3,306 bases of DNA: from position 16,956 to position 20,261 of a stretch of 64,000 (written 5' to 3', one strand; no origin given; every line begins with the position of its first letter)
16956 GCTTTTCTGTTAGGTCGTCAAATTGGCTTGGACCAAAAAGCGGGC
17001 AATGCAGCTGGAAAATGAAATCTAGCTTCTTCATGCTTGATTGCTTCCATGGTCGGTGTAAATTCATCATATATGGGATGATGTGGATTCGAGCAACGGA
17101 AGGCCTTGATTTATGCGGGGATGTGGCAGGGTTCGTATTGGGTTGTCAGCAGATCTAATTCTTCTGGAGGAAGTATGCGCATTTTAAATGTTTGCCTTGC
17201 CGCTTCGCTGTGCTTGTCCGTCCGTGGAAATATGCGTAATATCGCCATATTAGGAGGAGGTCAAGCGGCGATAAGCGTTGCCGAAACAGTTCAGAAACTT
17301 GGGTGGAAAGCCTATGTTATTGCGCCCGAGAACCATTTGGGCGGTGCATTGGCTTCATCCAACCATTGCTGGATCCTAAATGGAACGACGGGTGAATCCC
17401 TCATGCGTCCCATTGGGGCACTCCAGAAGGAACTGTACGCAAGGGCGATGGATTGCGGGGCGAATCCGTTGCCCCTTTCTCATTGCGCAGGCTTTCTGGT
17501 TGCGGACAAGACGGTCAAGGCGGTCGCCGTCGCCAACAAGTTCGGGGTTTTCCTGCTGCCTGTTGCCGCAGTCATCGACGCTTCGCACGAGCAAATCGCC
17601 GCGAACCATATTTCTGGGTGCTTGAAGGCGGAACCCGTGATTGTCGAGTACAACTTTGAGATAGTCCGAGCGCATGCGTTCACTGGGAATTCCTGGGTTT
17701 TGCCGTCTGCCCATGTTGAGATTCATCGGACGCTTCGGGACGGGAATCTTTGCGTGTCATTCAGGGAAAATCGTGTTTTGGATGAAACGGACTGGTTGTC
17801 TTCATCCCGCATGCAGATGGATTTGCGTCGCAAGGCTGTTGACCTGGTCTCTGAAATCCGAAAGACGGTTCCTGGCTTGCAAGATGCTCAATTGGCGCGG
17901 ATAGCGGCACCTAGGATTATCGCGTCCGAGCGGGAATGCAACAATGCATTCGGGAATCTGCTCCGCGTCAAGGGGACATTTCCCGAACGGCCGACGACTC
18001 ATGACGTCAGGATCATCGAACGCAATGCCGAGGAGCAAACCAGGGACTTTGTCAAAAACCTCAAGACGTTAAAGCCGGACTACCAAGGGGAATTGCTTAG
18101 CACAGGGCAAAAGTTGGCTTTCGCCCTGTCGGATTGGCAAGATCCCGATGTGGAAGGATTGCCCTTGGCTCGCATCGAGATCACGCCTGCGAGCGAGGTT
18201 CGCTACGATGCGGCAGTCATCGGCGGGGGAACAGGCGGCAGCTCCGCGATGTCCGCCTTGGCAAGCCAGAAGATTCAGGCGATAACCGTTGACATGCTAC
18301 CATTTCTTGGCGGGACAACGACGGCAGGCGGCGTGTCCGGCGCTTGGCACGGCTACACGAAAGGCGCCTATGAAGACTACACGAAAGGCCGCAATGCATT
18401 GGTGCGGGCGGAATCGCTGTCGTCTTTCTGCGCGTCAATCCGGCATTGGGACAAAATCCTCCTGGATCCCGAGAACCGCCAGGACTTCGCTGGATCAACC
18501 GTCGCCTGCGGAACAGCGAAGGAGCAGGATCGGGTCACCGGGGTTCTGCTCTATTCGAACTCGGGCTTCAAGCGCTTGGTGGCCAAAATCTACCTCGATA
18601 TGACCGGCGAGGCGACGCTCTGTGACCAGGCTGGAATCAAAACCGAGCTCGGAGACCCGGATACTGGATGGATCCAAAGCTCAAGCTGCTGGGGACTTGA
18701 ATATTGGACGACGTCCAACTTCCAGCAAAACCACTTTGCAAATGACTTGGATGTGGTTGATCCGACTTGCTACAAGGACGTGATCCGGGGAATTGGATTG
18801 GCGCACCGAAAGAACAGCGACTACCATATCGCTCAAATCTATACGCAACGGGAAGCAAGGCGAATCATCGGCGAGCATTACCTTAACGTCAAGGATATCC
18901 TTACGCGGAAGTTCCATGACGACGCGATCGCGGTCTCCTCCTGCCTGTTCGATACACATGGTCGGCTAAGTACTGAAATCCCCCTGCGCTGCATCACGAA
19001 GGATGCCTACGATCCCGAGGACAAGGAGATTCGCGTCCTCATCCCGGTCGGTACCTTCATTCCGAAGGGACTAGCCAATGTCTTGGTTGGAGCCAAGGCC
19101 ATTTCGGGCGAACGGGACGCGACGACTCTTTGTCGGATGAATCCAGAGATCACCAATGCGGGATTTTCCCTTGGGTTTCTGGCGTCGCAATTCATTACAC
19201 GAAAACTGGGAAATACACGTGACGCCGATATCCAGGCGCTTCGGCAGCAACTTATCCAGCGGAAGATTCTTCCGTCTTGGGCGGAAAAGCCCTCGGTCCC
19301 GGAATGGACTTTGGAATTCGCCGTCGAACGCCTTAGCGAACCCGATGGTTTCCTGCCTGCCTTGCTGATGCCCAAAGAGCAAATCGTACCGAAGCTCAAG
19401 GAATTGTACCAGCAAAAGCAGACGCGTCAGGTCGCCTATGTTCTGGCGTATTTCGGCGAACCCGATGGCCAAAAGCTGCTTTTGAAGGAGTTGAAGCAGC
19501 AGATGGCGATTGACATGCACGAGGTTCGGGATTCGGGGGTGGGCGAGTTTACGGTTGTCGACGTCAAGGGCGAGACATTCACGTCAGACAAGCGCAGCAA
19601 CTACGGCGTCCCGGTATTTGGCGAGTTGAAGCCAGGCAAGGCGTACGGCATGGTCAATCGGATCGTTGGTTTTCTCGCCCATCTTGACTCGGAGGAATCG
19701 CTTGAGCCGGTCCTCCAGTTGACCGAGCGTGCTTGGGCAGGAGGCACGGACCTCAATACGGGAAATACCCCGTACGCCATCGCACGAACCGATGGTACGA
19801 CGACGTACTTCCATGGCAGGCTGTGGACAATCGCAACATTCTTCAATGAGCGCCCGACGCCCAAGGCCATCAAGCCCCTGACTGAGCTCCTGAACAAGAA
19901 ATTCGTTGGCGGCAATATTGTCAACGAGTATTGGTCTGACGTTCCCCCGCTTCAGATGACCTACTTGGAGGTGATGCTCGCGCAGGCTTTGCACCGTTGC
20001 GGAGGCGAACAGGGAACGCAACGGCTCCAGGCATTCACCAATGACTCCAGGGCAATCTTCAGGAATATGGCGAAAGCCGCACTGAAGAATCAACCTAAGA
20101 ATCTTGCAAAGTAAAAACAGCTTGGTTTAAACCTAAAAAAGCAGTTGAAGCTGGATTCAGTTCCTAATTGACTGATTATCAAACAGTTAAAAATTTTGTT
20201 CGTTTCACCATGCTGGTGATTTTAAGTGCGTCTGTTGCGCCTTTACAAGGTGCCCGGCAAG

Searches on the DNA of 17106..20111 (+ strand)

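Call 84: search_with_rna_model(model_id=R1, sources=[L001, L002, L003, L004, L005, L006, L007, L008, L009, L010, L011, L012, L013, L014, L015, L016, L017, L018, L019, L020, L022, L023, L024, L025, L026, L033, L035, L036, L037, L038, L039, L040, L041, L042, L045, L046, L047, L048, L049, L050, L051, L052, L053, L054, L057, L058, L059, L061, L063, L064, L065, L066], max_evalue=1)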
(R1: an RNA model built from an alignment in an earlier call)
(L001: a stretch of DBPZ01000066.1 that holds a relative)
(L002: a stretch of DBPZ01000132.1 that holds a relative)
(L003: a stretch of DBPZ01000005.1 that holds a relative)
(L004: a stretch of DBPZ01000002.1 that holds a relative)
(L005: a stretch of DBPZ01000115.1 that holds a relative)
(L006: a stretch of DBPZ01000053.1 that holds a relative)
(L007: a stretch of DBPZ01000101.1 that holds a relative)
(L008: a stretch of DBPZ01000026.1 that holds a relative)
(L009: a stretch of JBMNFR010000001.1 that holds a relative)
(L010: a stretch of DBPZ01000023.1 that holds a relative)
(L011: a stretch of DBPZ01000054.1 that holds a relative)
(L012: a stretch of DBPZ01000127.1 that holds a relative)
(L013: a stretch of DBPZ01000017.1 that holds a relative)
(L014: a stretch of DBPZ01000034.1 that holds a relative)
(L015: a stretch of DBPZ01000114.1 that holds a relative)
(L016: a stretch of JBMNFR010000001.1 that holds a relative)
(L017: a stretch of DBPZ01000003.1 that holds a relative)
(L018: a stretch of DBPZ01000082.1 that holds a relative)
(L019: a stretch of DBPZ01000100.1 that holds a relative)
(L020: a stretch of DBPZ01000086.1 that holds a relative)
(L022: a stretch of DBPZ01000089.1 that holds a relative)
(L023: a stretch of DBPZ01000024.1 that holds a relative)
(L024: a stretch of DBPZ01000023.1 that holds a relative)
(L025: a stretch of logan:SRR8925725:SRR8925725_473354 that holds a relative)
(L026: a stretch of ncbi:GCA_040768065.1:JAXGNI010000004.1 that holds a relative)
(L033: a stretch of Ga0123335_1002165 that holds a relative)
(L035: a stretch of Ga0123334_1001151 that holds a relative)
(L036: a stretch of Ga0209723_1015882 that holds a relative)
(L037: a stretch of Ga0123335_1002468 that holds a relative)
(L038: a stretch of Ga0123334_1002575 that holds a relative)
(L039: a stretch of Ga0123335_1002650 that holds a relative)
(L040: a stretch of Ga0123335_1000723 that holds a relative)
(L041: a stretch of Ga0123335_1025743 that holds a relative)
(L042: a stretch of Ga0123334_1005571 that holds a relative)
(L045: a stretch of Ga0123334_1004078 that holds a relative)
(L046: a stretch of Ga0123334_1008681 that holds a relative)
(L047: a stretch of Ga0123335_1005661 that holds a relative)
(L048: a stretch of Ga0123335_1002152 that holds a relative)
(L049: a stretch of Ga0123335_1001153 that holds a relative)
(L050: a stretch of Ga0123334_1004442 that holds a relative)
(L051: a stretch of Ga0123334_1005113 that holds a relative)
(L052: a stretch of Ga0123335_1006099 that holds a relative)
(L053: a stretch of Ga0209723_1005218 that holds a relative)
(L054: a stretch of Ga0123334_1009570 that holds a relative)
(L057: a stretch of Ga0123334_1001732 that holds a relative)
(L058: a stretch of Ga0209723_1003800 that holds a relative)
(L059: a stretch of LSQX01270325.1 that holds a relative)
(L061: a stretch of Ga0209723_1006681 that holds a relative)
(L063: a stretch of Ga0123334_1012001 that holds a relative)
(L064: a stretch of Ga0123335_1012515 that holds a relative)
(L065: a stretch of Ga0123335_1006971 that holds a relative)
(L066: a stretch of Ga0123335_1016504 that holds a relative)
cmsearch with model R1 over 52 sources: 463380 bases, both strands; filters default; matches with E-value up to 1: 66.
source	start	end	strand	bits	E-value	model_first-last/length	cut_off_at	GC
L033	251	295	-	44.3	1.4e-08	1-46/46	no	0.64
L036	2188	2232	+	42.6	3.8e-08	1-46/46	no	0.67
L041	4363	4410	+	28.7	0.0001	1-46/46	no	0.73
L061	609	656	-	28.7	0.0001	1-46/46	no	0.73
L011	1923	1970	+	24.7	0.0011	1-46/46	no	0.71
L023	41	88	-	24.7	0.0011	1-46/46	no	0.71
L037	2164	2211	+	24.7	0.0011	1-46/46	no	0.71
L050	7475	7522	+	24.7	0.0011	1-46/46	no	0.71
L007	1413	1460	-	24.3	0.0013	1-46/46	no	0.73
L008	5863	5910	+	24.3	0.0013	1-46/46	no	0.73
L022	3749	3796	-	24.3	0.0013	1-46/46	no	0.73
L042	2538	2585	+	24.3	0.0013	1-46/46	no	0.73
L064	5962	6009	+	24.3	0.0013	1-46/46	no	0.73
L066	6245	6292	+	24.3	0.0013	1-46/46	no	0.73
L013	4627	4674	+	24.1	0.0014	1-46/46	no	0.69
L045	8149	8196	+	24.1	0.0014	1-46/46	no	0.69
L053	12820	12867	-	24.1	0.0014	1-46/46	no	0.69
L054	1368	1415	-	24.1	0.0014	1-46/46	no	0.69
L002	5093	5140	-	23.8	0.0017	1-46/46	no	0.71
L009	5371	5418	+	23.8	0.0017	1-46/46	no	0.71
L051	10849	10896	+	23.8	0.0017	1-46/46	no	0.71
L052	13297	13344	+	23.8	0.0017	1-46/46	no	0.71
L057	4725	4772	+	23.8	0.0017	1-46/46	no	0.71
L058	2124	2171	+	23.8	0.0017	1-46/46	no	0.71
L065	10856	10903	+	23.8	0.0017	1-46/46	no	0.71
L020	1618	1657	+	22.4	0.0038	1-46/46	no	0.68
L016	3144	3191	+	21.6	0.0061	1-46/46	no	0.73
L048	2326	2373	+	20.9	0.0091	1-46/46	no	0.69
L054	6065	6112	+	20.8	0.0098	1-46/46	no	0.58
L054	6234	6261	-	20.5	0.011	1-46/46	no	0.68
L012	2806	2833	-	20.5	0.011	1-46/46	no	0.68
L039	8063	8090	+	20.5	0.011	1-46/46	no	0.68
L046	4183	4210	-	20.5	0.011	1-46/46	no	0.68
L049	8127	8154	-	20.5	0.011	1-46/46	no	0.68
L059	2859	2886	+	20.5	0.011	1-46/46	no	0.68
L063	6630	6657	+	20.5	0.011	1-46/46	no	0.68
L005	6531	6550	+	20.3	0.013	1-20/46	no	0.85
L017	7789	7808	+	20.3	0.013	1-20/46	no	0.85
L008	6032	6059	-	19.6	0.019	1-46/46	no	0.61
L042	2707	2734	-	19.6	0.019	1-46/46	no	0.61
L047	11916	11943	+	19.6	0.019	1-46/46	no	0.61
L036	2131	2163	+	18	0.047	1-46/46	no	0.58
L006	688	735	+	18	0.049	1-46/46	no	0.67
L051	6345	6392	-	17.6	0.06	1-46/46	no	0.58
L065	6352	6399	-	17.6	0.06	1-46/46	no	0.58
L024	6708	6735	-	17.6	0.06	1-46/46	no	0.64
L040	7489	7516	+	17.6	0.06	1-46/46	no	0.64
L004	4907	4934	-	17.6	0.06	1-46/46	no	0.64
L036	1960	1992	-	17.4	0.066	1-46/46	no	0.64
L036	591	618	-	17.2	0.077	1-46/46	no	0.61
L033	485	517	+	16.7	0.1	1-46/46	no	0.67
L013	4777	4824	-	15.5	0.2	1-46/46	no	0.56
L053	12670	12717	+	15.5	0.2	1-46/46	no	0.56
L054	1218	1265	+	15.5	0.2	1-46/46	no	0.56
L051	8741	8788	+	15.3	0.22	1-46/46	no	0.62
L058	16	63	+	15.3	0.22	1-46/46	no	0.62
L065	8748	8795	+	15.3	0.22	1-46/46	no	0.62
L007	1275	1302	+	14.2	0.41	1-46/46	no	0.57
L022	3611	3638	+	14.2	0.41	1-46/46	no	0.57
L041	4521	4548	-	14.2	0.41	1-46/46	no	0.57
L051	43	70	-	14.2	0.41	1-46/46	no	0.57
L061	470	497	+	14.2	0.41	1-46/46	no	0.57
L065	43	70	-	14.2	0.41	1-46/46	no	0.57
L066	6403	6430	-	14.2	0.41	1-46/46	no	0.57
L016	5210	5226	-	13.5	0.64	29-45/46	no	0.88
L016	5622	5638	-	13.5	0.64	29-45/46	no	0.88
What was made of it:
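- On Acido-Lenti-1 RNA (RF01687): Other family copies score 20-29 bits with a model built from the seed (call 84).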
